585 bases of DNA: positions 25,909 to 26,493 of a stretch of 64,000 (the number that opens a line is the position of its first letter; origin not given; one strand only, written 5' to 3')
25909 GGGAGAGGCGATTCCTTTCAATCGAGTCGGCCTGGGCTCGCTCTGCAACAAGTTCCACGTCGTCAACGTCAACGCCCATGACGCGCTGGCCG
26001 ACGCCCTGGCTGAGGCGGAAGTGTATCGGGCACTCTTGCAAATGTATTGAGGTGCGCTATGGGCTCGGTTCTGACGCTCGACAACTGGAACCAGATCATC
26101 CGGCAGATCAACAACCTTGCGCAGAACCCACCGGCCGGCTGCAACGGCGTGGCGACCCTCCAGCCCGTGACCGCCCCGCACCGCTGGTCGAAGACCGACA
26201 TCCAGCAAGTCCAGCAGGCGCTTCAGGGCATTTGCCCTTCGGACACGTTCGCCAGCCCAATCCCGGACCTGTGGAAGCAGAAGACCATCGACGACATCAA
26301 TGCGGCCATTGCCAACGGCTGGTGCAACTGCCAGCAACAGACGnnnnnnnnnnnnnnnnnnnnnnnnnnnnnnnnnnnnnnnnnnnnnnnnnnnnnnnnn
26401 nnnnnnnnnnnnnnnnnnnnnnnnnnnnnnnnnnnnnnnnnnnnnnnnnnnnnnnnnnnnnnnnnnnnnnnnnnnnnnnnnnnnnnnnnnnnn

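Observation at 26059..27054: Compositionally aberrant Cys/Asn/Gln/Trp-rich protein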

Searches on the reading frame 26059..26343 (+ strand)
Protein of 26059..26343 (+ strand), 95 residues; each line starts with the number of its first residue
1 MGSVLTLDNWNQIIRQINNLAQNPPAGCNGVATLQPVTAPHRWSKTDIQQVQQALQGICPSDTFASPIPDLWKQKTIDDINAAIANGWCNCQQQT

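Call 35: search_solved_structures(query=A3, max_evalue=10)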
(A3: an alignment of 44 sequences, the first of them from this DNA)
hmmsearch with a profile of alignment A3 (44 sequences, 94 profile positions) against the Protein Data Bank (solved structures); distinct sequences matched with E-value up to 10: 20.
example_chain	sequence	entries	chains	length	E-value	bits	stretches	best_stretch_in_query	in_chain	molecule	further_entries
7l1f_C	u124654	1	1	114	0.13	15.8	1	16-80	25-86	Non-structural protein 8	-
6yhu_B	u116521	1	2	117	0.14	15.7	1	16-80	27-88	Replicase polyprotein 1a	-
6wiq_B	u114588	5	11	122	0.15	15.6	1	16-80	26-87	Non-structural protein 8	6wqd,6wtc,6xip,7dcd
5f22_B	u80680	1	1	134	0.16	15.5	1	16-80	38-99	Non-structural protein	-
9ikz_B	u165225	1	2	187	0.26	14.8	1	16-79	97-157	Non-structural protein 8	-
6nur_B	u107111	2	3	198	0.27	14.8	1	16-79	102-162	NSP8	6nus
2ahm_E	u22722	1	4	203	0.28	14.7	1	16-79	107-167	Replicase polyprotein 1ab, heavy chain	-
6xez_B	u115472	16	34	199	0.3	14.7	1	16-79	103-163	Non-structural protein 8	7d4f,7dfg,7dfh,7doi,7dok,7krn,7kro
6yyt_B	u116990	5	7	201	0.3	14.6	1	16-79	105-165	nsp8 | Non-structural protein 8 | SARS-CoV-2 nsp8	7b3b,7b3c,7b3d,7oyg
9blf_B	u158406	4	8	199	0.31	14.6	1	16-79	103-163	Non-structural protein 8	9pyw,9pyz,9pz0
6m5i_B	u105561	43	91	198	0.31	14.6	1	16-79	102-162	Non-structural protein 8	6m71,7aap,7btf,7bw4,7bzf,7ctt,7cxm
7c2k_B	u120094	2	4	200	0.31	14.6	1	16-79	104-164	Non-structural protein 8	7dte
7bv1_B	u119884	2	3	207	0.33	14.5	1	16-79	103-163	Non-structural protein 8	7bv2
6xqb_B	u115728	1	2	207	0.34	14.5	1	16-79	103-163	Non-structural protein 8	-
8xko_B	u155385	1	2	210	0.34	14.5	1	16-79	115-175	Non-structural protein 8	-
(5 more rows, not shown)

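Call 44: find_homologous_proteins(query=A3, max_evalue=0.00001)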
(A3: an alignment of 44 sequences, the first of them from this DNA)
Query A3 (44 sequences) (95 aa, profile of the alignment): 12 proteins with E <= 0.00001 among 649 candidates.
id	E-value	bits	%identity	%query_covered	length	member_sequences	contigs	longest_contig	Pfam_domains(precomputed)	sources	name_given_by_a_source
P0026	3.2e-31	125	53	96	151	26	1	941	-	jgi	jgi:hypothetical protein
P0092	8.1e-30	121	40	93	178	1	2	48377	-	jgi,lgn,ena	-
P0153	1.5e-28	117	45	89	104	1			-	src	-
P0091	2.2e-28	116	44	92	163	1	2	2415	-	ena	-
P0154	2.7e-23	100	36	92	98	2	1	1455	-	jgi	-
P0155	4.7e-22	96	37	84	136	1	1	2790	-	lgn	-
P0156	1.8e-21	94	36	89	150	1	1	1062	-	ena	-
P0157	8.4e-20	89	47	69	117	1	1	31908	-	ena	-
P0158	1.1e-18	85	36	84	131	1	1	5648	-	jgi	jgi:hypothetical protein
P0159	1.5e-17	81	48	67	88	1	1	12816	-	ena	-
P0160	1.6e-17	81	44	81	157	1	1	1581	-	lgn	-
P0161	1.9e-13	68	53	63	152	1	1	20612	-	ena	-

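Call 46: find_encoding_contigs(protein=P0157, flank=10000, max_places=2)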
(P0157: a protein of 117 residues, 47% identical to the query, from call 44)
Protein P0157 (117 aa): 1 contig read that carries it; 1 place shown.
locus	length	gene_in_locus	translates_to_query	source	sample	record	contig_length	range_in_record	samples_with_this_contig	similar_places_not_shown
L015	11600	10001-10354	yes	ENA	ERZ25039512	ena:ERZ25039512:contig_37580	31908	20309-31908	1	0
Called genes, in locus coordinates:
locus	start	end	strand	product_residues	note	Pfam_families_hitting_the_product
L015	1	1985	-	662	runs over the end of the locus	-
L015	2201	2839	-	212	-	PF01555:N6_N4_Mtase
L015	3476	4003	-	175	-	-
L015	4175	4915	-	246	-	-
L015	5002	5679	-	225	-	PF17762:HTH_ParB (weak)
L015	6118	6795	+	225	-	-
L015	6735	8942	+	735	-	PF19263:DUF5906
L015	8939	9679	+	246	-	PF18909:dGTP_diPhyd_N, PF00929:RNase_T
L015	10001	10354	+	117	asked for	-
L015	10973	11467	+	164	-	-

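Call 47: find_encoding_contigs(protein=P0161, flank=10000, max_places=2)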
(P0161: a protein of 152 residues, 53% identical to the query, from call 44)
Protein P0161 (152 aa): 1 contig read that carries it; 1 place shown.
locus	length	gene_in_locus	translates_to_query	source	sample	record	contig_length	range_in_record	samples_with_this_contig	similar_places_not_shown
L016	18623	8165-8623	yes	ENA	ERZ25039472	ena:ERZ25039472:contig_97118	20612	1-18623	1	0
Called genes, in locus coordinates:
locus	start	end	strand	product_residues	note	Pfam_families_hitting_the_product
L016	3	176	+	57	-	?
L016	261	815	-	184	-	-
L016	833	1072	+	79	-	-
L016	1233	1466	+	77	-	-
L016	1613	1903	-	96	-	-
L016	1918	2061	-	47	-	-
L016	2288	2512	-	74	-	-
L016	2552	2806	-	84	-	-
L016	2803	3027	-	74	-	-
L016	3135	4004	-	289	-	PF02195:ParB_N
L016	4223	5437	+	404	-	-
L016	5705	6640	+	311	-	PF19263:DUF5906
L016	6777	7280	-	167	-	-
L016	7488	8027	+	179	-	PF00929:RNase_T (weak)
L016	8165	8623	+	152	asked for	-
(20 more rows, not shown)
